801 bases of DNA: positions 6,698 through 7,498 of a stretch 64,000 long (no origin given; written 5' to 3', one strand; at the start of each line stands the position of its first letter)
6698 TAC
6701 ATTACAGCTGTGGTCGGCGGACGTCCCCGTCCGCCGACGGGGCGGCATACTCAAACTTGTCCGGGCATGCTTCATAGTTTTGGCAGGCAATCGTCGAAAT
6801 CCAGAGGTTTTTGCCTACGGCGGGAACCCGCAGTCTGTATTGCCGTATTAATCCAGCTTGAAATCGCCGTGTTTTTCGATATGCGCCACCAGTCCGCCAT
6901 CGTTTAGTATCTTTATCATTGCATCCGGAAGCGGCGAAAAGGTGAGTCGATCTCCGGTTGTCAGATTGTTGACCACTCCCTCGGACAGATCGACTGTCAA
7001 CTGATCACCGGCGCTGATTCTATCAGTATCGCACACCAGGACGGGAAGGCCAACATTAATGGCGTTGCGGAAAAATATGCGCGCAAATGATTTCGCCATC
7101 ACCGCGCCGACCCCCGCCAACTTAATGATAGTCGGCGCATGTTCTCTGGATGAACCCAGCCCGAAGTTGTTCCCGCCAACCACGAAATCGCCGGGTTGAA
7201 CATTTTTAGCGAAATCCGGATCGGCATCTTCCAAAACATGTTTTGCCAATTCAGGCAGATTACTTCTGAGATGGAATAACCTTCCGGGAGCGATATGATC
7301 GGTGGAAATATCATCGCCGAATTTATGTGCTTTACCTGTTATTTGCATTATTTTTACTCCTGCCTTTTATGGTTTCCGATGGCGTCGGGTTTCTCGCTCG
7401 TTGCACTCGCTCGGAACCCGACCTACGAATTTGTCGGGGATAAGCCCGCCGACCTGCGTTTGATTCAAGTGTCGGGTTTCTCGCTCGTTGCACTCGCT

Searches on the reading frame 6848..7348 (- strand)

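Call 47: search_protein_families(library=ncbifam, proteins=[window:6848-7348:-], max_evalue=0.001)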
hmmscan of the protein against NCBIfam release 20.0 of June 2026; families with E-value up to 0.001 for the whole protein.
window:6848-7348:- (166 aa): 16 families
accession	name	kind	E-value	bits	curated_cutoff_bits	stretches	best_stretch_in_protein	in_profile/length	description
NF040625.1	HacB2_Meth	equivalog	8.4e-57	191.1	230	1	2-159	3-158/161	homoaconitase small subunit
TIGR02087.1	LEUD_arch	subfamily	1.8e-56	190.2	108.95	1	5-159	1-156/157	LeuD/DmdB family oxidoreductase small subunit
TIGR02084.1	leud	equivalog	1e-53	181.2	245.85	1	5-159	1-156/156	3-isopropylmalate dehydratase small subunit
NF040604.2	HacB_Meth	equivalog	2.5e-41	141.2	230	1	1-157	1-157/159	homoaconitase small subunit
NF010629.0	PRK14023.1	equivalog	3.7e-39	134.2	229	1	7-163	4-160/166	homoaconitate hydratase small subunit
NF005558.0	PRK07229.1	equivalog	1.1e-25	90.3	612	1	9-123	477-600/647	aconitate hydratase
TIGR01342.1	acon_putative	hypoth_equivalog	4.5e-21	74.7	719.15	1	8-133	475-609/655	putative aconitate hydratase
TIGR00139.1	h_aconitase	equivalog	8.1e-17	60.8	529.9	1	12-101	540-630/709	homoaconitase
NF002458.0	PRK01641.1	subfamily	9.5e-17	61.2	167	1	41-121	53-145/202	3-isopropylmalate dehydratase small subunit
TIGR00171.1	leuD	equivalog_domain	2.2e-11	43.9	116.25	1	41-107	55-125/188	3-isopropylmalate dehydratase small subunit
NF006757.0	PRK09277.1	subfamily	5.9e-11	40.8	686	1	41-102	747-808/888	aconitate hydratase AcnA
NF009520.0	PRK12881.1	subfamily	1.7e-10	39.3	905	1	46-103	757-814/893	aconitate hydratase AcnA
TIGR01341.1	aconitase_1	equivalog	5.9e-10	37.5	945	1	50-122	746-822/876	aconitate hydratase AcnA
TIGR02333.1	2met_isocit_dHY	equivalog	3.4e-07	28.6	1419.85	1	55-105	734-784/858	Fe/S-dependent 2-methylisocitrate dehydratase AcnD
TIGR01340.1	aconitase_mito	equivalog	4.4e-07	28.6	825.35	1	54-125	624-700/745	aconitate hydratase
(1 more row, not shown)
